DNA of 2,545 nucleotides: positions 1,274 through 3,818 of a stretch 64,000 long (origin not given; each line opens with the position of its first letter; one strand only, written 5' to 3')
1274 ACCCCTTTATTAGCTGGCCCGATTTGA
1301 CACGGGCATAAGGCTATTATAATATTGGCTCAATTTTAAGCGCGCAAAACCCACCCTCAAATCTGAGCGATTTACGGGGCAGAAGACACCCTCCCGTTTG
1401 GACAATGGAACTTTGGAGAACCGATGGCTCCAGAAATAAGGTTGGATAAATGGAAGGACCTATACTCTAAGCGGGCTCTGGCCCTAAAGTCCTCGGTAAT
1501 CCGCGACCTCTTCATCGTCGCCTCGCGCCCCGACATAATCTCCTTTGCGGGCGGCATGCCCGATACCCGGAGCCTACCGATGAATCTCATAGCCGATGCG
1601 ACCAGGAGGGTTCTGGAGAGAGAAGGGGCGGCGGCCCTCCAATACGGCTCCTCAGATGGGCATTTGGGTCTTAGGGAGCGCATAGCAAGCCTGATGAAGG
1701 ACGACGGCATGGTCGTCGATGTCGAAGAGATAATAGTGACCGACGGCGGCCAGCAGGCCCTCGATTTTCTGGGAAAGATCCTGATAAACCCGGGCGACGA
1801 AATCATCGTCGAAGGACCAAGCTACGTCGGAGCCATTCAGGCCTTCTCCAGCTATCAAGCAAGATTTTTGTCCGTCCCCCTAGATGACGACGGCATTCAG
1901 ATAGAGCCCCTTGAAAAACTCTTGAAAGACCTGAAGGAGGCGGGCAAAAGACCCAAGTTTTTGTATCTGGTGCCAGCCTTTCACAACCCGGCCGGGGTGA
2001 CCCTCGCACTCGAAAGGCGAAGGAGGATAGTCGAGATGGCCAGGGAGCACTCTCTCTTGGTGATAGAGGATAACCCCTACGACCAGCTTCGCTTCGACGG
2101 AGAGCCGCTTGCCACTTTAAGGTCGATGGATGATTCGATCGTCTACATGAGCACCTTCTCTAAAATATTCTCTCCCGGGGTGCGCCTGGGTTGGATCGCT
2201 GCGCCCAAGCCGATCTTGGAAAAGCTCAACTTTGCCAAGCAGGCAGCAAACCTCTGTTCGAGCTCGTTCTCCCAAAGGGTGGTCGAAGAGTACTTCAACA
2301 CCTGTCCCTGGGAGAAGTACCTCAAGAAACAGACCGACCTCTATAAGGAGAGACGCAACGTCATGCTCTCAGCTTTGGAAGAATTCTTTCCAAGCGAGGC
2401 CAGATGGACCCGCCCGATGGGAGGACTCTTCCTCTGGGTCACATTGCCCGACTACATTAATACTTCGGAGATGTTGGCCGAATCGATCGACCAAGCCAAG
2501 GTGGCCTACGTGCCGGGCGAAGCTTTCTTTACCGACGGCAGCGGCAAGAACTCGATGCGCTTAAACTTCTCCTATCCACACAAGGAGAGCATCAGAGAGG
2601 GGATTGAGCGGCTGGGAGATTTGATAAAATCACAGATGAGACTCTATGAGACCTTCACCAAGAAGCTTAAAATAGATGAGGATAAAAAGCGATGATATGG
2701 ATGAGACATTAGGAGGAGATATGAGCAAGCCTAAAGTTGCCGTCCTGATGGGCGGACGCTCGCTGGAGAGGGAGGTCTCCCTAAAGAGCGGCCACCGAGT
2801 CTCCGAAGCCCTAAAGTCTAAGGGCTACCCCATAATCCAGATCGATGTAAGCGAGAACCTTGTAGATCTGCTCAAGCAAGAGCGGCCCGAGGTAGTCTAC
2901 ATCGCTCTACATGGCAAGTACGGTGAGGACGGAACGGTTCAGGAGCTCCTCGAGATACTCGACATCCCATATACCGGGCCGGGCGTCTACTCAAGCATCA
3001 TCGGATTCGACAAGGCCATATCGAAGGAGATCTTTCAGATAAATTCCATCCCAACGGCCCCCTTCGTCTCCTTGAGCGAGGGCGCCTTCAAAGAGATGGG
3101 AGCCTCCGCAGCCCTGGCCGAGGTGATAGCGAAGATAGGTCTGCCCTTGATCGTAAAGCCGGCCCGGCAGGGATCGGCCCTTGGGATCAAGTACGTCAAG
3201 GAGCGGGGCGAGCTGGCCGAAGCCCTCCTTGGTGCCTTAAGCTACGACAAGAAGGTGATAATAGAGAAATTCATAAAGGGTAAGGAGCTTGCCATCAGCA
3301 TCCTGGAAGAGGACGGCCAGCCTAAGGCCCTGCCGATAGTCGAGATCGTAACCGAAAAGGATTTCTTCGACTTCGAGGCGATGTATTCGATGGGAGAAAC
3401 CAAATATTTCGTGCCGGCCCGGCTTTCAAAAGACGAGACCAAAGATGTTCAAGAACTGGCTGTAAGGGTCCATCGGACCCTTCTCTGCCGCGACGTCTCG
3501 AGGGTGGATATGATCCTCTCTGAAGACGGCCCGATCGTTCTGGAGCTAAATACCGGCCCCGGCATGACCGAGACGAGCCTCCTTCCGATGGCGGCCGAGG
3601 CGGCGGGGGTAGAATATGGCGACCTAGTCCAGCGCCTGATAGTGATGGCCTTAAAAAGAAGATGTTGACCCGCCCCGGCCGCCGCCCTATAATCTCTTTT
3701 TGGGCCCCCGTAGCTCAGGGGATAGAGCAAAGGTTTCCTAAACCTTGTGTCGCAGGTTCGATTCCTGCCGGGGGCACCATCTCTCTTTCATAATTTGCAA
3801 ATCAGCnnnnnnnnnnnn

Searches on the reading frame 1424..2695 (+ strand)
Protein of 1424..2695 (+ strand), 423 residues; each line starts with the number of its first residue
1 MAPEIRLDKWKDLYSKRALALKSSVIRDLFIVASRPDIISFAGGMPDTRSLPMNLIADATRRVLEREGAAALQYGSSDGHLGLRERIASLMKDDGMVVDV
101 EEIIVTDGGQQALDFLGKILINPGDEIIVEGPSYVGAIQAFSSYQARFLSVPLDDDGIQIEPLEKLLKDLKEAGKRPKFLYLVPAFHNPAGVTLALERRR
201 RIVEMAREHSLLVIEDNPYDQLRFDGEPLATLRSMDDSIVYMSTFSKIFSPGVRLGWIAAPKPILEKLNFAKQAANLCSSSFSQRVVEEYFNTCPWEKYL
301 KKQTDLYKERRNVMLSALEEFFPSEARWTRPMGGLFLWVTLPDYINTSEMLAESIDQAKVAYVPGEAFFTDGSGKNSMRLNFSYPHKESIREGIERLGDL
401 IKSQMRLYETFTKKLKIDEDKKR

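Call 8: search_protein_families(library=pfam, proteins=[window:1424-2695:+])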
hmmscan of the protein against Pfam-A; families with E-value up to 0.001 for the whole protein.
window:1424-2695:+ (423 aa): 3 families
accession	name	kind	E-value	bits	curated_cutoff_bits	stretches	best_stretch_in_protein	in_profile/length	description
PF00155.27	Aminotran_1_2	-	5e-41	141.5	19.7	1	39-397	4-361/361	Aminotransferase class I and II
PF12897.13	Asp_aminotransf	-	1.5e-09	37.6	27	1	126-395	126-403/421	Aspartate amino-transferase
PF01212.27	Beta_elim_lyase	-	0.00015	21.7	27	1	74-216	28-168/288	Beta-eliminating lyase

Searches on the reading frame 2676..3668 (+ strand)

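Call 9: search_protein_families(library=pfam, proteins=[window:2676-3668:+])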
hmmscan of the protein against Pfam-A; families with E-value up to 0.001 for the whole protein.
window:2676-3668:+ (330 aa): 9 families
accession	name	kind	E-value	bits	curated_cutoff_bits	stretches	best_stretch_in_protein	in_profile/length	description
PF07478.18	Dala_Dala_lig_C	-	7.7e-59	199.1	24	1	121-322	3-203/204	D-ala D-ala ligase C-terminus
PF01820.27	Dala_Dala_lig_N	-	1.2e-21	77.9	34.6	2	68-102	87-121/121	D-ala D-ala ligase N-terminus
PF13535.11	ATP-grasp_4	-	2.3e-10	40.7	27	1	155-293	2-150/160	ATP-grasp domain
PF02655.19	ATP-grasp_3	-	5e-08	33.6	23.2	1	153-293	29-155/160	ATP-grasp domain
PF02222.28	ATP-grasp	-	6.9e-08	32.8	27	1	138-288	13-156/179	ATP-grasp domain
PF02786.22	CPSase_L_D2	-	1e-06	28.9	19.8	1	145-293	28-178/211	Carbamoyl-phosphate synthase L chain, ATP binding domain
PF08443.16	RimK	-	2e-05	24.7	21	1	147-300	30-172/188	RimK-like ATP-grasp domain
PF01071.24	GARS_A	-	4.2e-05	23.9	27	1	112-222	2-111/194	Phosphoribosylglycinamide synthetase, ATP-grasp (A) domain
PF14397.11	ATPgrasp_ST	-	0.00084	19.1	31.4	0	257-299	217-260/278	Sugar-transfer associated ATP-grasp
